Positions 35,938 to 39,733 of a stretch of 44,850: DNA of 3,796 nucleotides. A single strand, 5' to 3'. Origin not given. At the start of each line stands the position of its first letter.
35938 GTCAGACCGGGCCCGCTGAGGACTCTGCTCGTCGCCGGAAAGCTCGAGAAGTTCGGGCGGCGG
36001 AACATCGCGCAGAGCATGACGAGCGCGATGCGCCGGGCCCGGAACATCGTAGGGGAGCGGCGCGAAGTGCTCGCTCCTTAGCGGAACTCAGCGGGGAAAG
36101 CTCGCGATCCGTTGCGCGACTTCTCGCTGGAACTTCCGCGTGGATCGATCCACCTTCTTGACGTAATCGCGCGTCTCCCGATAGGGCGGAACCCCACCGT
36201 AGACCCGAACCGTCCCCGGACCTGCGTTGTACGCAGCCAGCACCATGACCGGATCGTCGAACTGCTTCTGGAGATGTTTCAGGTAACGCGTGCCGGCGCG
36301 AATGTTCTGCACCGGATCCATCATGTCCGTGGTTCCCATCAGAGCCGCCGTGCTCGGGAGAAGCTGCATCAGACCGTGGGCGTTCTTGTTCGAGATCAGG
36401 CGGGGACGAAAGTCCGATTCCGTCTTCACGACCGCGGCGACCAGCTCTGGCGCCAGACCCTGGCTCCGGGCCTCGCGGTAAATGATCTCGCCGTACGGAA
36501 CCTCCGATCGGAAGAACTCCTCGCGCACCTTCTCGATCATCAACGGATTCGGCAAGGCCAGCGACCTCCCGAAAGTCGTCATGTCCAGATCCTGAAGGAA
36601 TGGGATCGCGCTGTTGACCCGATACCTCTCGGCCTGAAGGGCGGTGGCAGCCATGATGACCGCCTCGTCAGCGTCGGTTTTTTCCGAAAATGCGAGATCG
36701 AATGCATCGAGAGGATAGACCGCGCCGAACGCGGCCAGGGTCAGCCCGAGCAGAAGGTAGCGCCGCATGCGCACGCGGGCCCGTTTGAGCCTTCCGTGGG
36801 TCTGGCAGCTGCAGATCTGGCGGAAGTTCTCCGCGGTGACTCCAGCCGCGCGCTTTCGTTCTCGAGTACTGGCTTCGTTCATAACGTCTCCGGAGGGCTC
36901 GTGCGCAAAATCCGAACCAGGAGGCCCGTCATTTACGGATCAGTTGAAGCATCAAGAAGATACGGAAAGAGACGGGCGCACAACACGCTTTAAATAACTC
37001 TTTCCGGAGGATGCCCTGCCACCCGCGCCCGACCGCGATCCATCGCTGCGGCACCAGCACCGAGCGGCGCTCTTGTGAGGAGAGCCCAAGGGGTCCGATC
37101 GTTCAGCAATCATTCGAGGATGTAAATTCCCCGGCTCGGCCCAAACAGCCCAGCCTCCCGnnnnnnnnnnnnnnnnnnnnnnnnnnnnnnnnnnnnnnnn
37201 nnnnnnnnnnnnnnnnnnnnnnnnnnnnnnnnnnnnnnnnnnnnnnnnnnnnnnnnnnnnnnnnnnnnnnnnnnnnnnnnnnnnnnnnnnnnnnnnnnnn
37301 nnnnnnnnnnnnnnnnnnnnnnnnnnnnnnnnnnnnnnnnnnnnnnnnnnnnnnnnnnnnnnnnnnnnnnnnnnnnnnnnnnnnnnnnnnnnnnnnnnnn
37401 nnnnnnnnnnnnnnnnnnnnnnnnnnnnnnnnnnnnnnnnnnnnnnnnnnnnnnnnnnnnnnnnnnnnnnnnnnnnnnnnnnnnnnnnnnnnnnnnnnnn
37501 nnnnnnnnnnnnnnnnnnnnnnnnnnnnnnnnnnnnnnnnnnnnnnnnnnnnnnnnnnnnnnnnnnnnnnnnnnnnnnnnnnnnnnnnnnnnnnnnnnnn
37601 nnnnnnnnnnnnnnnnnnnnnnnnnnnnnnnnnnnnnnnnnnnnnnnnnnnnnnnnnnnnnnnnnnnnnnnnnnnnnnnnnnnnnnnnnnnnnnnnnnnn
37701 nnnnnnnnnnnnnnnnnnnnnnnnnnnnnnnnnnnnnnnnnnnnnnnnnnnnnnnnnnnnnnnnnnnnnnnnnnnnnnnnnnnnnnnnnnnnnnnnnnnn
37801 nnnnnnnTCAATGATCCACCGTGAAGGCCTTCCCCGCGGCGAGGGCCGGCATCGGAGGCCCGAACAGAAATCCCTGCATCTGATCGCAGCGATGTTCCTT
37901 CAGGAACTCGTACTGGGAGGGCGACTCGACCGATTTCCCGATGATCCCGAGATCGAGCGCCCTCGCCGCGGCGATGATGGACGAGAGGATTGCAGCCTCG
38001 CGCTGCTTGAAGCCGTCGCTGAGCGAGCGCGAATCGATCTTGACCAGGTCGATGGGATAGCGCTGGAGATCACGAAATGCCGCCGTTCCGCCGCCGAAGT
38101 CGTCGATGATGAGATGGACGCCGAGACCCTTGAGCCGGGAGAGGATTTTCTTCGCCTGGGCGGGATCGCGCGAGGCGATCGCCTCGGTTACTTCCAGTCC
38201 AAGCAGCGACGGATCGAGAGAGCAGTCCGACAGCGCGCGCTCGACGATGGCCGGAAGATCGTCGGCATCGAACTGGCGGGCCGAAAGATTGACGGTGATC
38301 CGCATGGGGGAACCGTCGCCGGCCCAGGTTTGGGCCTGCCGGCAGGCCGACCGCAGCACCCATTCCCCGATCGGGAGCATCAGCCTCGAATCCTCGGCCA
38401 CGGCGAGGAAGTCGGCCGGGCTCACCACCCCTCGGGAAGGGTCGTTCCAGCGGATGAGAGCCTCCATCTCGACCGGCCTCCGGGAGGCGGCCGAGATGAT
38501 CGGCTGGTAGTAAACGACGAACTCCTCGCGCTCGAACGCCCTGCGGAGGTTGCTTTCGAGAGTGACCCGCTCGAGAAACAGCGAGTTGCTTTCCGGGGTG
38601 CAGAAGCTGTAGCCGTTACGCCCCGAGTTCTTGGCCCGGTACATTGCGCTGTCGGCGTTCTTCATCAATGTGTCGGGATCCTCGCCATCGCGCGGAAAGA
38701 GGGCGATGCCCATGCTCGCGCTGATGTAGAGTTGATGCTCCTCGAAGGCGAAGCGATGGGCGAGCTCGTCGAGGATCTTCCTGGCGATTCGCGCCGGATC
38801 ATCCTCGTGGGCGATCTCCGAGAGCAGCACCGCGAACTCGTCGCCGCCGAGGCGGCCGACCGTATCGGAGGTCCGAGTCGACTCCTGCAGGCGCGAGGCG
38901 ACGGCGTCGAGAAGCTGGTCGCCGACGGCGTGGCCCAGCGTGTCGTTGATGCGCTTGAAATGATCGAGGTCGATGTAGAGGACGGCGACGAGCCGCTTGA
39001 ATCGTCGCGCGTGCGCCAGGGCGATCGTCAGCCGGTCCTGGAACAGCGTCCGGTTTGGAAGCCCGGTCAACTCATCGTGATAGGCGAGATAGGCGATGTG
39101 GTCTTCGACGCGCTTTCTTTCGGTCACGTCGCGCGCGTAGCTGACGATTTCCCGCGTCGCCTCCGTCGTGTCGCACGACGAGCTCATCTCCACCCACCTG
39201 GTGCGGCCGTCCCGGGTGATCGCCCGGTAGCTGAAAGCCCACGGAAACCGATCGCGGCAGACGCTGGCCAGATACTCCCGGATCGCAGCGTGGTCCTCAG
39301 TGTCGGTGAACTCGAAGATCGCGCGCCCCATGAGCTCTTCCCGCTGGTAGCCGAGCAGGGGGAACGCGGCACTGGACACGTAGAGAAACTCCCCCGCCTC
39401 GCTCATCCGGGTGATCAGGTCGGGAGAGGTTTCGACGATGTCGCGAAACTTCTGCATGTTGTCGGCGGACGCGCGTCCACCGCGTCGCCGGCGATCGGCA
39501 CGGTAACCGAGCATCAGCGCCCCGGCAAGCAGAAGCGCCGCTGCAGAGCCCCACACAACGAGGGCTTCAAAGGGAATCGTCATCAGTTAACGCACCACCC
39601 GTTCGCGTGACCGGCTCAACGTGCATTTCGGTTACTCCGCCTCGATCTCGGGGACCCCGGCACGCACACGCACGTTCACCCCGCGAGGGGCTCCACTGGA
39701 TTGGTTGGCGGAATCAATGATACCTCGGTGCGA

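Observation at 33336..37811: Two paralogous PilZ-like proteins sharing a conserved, unrecognised C-terminal domain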

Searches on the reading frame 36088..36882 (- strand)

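Call 10: search_protein_families(library=pfam, proteins=[window:36088-36882:-], max_evalue=0.001)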
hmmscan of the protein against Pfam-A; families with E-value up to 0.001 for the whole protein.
window:36088-36882:- (264 aa): 1 family
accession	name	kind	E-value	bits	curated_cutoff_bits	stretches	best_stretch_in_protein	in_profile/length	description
PF01464.25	SLT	-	2.2e-27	95.4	21.3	1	136-229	5-105/117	Transglycosylase SLT domain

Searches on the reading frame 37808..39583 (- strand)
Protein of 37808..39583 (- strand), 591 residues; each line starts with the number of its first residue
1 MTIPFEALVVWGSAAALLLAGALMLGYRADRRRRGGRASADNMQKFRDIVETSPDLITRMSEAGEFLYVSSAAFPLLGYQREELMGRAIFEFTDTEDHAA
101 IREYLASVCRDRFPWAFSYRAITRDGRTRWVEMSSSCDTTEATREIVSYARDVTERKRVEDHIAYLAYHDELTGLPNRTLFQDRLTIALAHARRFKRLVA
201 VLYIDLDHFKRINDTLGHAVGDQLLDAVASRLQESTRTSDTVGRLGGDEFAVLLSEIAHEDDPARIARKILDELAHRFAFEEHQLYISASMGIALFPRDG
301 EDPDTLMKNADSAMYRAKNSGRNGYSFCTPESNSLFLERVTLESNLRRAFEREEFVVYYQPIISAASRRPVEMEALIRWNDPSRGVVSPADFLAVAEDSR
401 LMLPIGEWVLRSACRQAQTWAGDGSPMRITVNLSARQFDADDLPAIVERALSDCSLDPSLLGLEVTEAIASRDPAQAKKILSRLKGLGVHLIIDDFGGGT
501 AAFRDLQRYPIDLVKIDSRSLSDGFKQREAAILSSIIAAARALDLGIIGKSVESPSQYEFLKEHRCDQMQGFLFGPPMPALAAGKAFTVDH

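Call 10: search_protein_families(library=pfam, proteins=[window:37808-39583:-], max_evalue=0.001)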
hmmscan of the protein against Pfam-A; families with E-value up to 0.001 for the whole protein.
window:37808-39583:- (591 aa): 7 families
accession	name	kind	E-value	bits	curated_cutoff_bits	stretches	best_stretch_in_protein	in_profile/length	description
PF00563.25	EAL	-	1.6e-60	204.8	31.3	1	345-577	3-236/236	EAL domain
PF00990.26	GGDEF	-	1.7e-54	184.4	23.8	1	167-323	1-160/161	Diguanylate cyclase, GGDEF domain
PF00989.32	PAS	-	2.9e-12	47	22.6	1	45-149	2-109/113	PAS fold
PF08448.16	PAS_4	-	2.5e-10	41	23.1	1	51-158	2-110/110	PAS fold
PF13426.13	PAS_9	-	3.1e-10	40.7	27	1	62-155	9-103/103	PAS domain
PF08447.18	PAS_3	-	3e-09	37.5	25.6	1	67-134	2-71/89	PAS fold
PF13188.13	PAS_8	-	0.00027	21.2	21.8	0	44-95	1-53/65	PAS domain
